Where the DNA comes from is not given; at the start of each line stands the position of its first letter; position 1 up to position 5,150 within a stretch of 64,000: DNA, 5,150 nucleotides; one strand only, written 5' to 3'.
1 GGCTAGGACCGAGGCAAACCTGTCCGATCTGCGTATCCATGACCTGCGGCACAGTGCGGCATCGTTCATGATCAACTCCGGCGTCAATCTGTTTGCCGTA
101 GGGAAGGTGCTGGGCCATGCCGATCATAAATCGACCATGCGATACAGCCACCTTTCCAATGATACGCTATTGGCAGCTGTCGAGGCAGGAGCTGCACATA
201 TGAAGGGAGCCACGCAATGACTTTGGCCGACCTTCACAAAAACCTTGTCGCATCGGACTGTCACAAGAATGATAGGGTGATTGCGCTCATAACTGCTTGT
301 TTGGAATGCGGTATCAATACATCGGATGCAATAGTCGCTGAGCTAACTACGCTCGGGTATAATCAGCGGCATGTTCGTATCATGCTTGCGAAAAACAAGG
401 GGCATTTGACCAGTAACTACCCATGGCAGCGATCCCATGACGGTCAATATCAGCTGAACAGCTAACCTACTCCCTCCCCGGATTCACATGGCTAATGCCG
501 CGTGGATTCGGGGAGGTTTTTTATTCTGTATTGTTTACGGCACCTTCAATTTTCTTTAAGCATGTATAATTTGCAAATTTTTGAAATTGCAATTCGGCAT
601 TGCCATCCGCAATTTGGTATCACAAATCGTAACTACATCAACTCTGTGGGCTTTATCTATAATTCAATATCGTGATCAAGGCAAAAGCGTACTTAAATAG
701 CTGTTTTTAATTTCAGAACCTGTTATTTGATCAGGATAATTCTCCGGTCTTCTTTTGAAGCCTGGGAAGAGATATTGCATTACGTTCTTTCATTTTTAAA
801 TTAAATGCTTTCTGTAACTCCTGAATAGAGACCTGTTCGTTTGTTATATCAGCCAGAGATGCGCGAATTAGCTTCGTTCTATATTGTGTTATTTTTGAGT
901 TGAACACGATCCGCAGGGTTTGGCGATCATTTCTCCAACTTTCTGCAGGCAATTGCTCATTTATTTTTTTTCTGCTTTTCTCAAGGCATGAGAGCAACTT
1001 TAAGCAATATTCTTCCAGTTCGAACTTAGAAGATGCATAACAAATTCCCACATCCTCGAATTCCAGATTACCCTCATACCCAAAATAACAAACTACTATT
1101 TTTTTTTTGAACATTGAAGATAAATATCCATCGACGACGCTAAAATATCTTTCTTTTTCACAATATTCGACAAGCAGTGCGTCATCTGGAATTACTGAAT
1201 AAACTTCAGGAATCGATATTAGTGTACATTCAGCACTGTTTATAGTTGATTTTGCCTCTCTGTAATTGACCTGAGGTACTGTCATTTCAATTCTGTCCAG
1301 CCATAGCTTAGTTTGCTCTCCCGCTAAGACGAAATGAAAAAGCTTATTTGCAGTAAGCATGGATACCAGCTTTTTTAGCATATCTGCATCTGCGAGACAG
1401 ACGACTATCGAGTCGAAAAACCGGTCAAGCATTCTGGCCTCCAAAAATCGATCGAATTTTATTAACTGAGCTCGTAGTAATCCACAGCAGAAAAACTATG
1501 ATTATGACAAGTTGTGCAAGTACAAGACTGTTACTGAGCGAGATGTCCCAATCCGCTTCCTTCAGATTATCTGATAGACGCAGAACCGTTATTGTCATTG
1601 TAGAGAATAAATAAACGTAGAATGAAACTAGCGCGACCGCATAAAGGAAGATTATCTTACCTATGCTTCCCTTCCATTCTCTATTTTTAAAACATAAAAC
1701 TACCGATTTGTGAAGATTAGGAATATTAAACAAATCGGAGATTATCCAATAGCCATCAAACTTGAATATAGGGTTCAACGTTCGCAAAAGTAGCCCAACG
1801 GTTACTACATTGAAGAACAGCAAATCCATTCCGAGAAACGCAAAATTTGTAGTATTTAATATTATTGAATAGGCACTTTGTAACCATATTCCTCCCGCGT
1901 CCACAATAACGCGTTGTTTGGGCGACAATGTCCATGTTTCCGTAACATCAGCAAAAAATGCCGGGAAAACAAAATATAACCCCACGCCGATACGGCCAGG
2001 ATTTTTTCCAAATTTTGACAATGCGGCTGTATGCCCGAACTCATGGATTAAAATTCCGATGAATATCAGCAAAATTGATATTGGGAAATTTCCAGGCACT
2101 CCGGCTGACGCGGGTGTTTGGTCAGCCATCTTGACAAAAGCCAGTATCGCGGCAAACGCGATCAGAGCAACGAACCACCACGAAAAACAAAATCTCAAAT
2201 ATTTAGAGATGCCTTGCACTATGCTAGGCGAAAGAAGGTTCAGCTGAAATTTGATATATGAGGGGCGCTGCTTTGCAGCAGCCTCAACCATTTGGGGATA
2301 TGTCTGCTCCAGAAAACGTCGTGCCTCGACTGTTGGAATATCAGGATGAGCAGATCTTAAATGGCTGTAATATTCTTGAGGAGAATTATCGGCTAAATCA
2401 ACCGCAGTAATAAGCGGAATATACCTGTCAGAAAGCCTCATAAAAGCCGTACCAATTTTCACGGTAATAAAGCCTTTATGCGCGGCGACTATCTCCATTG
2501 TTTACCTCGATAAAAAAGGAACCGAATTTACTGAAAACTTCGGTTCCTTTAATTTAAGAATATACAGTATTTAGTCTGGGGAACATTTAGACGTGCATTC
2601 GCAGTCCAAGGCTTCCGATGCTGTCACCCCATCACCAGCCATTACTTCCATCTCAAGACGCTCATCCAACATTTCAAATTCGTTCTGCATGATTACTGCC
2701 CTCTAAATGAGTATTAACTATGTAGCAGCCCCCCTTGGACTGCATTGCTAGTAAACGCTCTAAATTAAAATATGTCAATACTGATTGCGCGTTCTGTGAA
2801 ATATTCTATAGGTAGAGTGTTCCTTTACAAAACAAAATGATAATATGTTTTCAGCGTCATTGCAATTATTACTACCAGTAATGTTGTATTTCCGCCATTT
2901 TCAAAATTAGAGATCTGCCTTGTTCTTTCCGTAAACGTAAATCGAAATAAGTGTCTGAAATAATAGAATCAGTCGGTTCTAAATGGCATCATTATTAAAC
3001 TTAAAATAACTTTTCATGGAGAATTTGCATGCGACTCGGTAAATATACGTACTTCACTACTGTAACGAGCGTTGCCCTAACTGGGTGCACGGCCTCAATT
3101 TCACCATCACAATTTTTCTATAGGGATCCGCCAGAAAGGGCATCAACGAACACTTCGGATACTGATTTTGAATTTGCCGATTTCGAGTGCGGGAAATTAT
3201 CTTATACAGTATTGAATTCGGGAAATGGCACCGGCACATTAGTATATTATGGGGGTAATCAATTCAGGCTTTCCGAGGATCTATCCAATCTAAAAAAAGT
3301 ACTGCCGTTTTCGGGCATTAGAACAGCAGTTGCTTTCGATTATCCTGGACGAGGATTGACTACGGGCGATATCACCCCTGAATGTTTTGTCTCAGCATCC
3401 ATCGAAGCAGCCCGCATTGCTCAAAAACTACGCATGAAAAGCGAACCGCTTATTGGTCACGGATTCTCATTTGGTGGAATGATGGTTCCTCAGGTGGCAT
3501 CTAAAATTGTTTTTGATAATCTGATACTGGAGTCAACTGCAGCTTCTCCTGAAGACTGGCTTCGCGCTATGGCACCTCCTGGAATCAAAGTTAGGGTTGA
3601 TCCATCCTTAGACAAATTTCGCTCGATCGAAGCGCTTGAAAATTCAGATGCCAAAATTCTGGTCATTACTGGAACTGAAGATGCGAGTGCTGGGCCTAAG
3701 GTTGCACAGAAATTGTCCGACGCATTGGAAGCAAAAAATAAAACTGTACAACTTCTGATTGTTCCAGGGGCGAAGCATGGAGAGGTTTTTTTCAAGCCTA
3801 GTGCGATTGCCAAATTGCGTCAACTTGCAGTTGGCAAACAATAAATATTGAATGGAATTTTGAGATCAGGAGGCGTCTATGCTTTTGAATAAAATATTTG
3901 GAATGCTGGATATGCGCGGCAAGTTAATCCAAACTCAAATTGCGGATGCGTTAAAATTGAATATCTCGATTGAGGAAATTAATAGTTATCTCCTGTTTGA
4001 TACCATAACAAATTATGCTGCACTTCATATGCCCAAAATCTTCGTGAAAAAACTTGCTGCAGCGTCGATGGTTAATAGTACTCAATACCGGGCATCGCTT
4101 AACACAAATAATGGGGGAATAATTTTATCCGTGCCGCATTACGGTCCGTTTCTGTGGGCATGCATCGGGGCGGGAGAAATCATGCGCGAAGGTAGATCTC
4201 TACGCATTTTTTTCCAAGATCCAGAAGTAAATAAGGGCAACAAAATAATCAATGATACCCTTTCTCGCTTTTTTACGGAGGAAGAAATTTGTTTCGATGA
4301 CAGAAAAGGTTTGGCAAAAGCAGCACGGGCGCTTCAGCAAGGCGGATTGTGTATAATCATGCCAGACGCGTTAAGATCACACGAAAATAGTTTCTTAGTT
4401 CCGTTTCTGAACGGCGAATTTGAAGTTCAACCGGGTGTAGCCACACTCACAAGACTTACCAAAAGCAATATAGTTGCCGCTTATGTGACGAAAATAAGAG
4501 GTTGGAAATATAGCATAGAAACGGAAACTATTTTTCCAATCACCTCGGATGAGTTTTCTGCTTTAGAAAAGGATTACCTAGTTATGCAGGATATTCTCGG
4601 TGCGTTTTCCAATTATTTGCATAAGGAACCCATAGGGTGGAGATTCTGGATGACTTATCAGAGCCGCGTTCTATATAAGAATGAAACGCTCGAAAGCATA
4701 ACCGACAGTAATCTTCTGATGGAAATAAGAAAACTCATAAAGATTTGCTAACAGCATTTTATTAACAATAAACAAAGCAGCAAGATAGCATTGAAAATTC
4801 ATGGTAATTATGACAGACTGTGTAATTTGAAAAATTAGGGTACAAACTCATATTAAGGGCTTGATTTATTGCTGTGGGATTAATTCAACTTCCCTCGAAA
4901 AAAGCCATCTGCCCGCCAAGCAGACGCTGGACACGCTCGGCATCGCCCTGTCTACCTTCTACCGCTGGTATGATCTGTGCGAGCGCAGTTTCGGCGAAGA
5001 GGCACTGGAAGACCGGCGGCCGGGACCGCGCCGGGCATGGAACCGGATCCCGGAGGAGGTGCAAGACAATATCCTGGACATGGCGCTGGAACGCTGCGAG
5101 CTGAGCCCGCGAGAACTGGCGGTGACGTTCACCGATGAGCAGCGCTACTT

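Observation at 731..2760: Unannotated Cys-rich precursor-like peptide, attenuator hairpin, M50-type membrane protease and unknown protein: an orphan RiPP/signal-peptide-like module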

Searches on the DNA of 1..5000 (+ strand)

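Call 77: search_dna_similar(query=window:1-5000:+, collection=plasmids, mode=distant, max_rows=8)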
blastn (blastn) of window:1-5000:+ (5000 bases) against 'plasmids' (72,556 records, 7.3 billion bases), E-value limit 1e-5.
Records with a match: 84; places in all: 131; records where one place covers at least 80% of the query: 0.
Best place of each record, by identity: 80-90% 84.
By first word of the organism name: Pseudosulfitobacter 30; Agrobacterium 10; Sphingobium 6; Sphingopyxis 5; Paracoccus 4; Rhizobium 4; Croceicoccus 3; Aminobacter 3; Bradyrhizobium 3; Allorhizobium 2; and 12 more.
By predicted mobility (MOB-suite, as given by PLSDB): non-mobilizable 45; conjugative 31; mobilizable 8.
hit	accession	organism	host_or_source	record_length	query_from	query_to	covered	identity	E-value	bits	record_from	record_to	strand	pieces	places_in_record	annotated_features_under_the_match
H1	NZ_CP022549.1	Sphingorhabdus sp. YGSMI21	cell culture,West sea sediment in South ...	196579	4895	5000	2%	82.1%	2e-18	104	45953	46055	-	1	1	none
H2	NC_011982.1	Allorhizobium ampelinum S4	Vitis vinifera cv. 'Izsaki Sarfeher'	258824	4897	4975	2%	82.3%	2e-11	81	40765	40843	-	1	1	none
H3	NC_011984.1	Allorhizobium ampelinum S4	Vitis vinifera cv. 'Izsaki Sarfeher'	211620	4897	4975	2%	82.3%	2e-11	81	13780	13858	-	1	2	none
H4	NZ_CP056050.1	Agrobacterium vitis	Vitis vinifera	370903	4897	4975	2%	82.3%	2e-11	81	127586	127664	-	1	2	IS3 family transposase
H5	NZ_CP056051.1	Agrobacterium vitis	Vitis vinifera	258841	4897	4975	2%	82.3%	2e-11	81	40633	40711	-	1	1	none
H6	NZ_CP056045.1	Agrobacterium vitis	Vitis vinifera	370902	4897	4975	2%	82.3%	2e-11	81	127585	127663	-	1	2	none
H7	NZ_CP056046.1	Agrobacterium vitis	Vitis vinifera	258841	4897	4975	2%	82.3%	2e-11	81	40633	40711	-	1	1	none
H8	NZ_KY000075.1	Agrobacterium vitis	-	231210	4897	4975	2%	82.3%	2e-11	81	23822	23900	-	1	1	none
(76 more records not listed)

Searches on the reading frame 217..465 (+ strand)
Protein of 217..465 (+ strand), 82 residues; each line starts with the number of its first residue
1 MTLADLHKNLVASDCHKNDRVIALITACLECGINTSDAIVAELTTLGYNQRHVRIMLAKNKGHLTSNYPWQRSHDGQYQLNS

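Call 3: search_protein_families(library=pfam, proteins=[window:217-465:+], max_evalue=0.1)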
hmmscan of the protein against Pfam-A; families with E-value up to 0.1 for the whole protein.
window:217-465:+ (82 aa): 0 families

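Call 4: search_protein_families(library=ncbifam, proteins=[window:217-465:+], max_evalue=0.1)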
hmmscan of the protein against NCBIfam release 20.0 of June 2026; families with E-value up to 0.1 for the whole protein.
window:217-465:+ (82 aa): 0 families

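Call 79: search_protein_families(library=padloc, proteins=[window:217-465:+], max_evalue=0.01)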
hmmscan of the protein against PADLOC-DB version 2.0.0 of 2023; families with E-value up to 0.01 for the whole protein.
window:217-465:+ (82 aa): 0 families

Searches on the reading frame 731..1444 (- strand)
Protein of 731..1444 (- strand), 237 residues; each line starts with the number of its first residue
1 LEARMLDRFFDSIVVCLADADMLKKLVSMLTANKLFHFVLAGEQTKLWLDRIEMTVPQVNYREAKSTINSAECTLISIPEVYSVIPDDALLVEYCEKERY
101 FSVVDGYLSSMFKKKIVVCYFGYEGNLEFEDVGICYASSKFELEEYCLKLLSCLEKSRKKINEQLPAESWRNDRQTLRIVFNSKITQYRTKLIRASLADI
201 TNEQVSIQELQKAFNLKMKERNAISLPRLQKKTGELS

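Call 3: search_protein_families(library=pfam, proteins=[window:731-1444:-], max_evalue=0.1)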
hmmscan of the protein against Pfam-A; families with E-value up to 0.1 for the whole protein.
window:731-1444:- (237 aa): 1 family
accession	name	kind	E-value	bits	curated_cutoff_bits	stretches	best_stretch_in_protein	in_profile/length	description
PF17215.9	Rrp44_S1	-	0.099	13.1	23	0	105-161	4-64/89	S1 domain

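Call 4: search_protein_families(library=ncbifam, proteins=[window:731-1444:-], max_evalue=0.1)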
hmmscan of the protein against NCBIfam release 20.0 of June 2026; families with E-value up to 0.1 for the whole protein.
window:731-1444:- (237 aa): 0 families

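Call 5: find_homologous_proteins(query=window:731-1444:-)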
Query window:731-1444:- (237 aa): 1 proteins with E <= 0.001 among 134 candidates.
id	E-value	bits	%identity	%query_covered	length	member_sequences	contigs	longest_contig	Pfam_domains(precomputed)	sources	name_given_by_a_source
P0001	6.8e-148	508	100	98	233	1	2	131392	-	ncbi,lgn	-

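Call 35: search_protein_representatives(protein=window:731-1444:-)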
Query: 237 residues. Proteins with E-value up to 0.001 (for the whole library): 3; up to 1e-10: 2; up to 1e-30: 1. The best 3 are listed.
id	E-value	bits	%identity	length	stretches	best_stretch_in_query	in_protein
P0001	2.2e-148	508.0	100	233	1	5-237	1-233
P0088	1.7e-11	60.6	29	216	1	23-199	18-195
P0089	3.0e-04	36.9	34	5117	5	34-63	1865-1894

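Call 36: find_encoding_contigs(protein=P0088, flank=8000, max_places=3)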
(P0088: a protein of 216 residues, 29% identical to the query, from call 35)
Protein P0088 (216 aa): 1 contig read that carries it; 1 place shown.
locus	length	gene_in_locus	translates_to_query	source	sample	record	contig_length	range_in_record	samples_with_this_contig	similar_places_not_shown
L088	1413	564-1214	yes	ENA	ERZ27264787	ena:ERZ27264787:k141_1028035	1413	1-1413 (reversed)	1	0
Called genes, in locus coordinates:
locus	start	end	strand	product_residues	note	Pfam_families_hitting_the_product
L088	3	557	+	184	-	?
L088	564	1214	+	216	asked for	-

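Call 52: find_homologous_proteins(query=A2, max_evalue=0.001)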
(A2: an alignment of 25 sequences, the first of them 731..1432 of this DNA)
Query A2 (25 sequences) (233 aa, profile of the alignment): 8 proteins with E <= 0.001 among 8000 candidates.
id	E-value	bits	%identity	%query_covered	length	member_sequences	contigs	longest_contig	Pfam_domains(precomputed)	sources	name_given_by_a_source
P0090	5.3e-46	175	40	6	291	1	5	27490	-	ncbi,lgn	-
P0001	7.0e-36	142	100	100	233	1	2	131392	-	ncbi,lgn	-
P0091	1.9e-35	140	-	-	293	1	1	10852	-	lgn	-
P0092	2.5e-34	137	-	-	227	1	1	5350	-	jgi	jgi:hypothetical protein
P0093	6.7e-31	126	-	-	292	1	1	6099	-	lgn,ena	-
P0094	2.5e-30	124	50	9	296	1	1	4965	-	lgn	-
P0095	1.9e-29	121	-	-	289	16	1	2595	-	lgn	-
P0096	7.6e-8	50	-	-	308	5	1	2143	-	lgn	-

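Call 63: predict_structure(alignment_id=A3)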
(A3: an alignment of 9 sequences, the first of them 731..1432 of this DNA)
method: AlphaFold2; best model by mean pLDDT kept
length: 233 residues; sequences in the alignment: 9
mean_pLDDT: 49.2   pTM: 0.49
mean pLDDT of the five models: 49.2, 48.9, 48.2, 46.3, 45.9
residues with pLDDT >= 90: 0; 70-90: 27; 50-70: 79; < 50: 127
segments of 3 or more residues with pLDDT < 50: 1-27, 32-34, 43-45, 47-91, 168-174, 183-202, 220-233
pLDDT, mean of each block of 10 residues (from residue 1): 26 36 47 51 46 33 36 34 29 59 65 60 66 77 76 68 49 48 45 36 54 56 40 38
secondary structure, 60 per line:
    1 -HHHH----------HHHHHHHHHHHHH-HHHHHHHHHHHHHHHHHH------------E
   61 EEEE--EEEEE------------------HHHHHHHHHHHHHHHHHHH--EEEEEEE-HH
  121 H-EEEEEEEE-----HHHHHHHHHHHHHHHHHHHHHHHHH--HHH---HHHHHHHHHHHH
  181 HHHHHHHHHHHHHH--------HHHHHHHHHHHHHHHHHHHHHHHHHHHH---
elements in order: H2-5 H16-28 H30-47 E60-64 E67-71 H90-108 E111-117 E123-130 H136-160 H169-194 H203-230

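Call 75: search_solved_structures(query=A2, max_evalue=10)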
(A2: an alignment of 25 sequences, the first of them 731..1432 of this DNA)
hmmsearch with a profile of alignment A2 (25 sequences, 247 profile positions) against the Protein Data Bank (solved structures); distinct sequences matched with E-value up to 10: 4.
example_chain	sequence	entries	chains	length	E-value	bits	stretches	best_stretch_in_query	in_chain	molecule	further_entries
9k89_A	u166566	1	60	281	0.53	12.8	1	4-109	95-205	Cage-i53-Zn1-HEHE-6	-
3iup_A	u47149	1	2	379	0.6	12.6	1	17-76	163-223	Putative NADPH:quinone oxidoreductase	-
9lm9_A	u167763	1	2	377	0.87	12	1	4-108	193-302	bvFP-Pfr16.v14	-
8k8i_A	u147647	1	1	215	1.7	11.1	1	10-69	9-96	De novo design protein -N14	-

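Call 79: search_protein_families(library=padloc, proteins=[window:731-1432:-], max_evalue=0.01)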
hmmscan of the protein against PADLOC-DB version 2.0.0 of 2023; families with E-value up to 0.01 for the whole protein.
window:731-1432:- (233 aa): 0 families
